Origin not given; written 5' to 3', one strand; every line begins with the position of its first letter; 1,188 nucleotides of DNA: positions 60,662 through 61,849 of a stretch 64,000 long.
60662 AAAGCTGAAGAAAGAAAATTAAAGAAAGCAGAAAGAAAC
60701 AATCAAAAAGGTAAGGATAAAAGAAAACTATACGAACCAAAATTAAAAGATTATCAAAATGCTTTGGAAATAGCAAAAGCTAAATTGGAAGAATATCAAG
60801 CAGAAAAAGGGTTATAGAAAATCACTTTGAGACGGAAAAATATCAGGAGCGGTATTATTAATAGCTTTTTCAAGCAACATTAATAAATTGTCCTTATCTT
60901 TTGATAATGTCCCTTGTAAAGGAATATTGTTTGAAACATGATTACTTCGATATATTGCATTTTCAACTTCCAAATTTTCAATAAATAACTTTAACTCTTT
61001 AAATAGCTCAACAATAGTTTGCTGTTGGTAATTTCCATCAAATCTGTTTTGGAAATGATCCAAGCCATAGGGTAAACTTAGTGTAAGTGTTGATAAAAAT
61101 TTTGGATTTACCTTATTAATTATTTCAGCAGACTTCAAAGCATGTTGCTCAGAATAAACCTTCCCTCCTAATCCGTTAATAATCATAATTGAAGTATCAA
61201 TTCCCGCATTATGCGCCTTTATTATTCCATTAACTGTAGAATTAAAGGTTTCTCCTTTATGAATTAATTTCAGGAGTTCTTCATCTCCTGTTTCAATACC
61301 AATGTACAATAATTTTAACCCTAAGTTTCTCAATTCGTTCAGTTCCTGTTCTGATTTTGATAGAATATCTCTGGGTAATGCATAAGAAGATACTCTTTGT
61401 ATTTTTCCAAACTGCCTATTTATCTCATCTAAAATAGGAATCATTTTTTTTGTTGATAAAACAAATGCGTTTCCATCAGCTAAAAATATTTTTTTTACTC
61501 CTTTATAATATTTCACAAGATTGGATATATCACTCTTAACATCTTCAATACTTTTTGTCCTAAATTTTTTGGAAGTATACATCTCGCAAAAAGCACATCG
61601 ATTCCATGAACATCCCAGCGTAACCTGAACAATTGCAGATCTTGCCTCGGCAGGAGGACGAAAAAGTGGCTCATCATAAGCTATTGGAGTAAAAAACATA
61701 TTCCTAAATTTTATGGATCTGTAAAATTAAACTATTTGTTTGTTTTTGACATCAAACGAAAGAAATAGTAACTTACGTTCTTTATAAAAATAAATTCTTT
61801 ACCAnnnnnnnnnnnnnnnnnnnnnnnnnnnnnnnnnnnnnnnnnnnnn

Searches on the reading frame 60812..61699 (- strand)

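Call 9: search_protein_families(library=pfam, proteins=[window:60812-61699:-], max_evalue=0.0001)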
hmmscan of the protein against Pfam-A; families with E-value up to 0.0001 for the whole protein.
window:60812-61699:- (295 aa): 1 family
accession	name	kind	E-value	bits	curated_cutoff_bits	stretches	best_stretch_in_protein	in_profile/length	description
PF04055.27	Radical_SAM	-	3.5e-18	66.8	29.5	1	25-179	2-153/166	Radical SAM superfamily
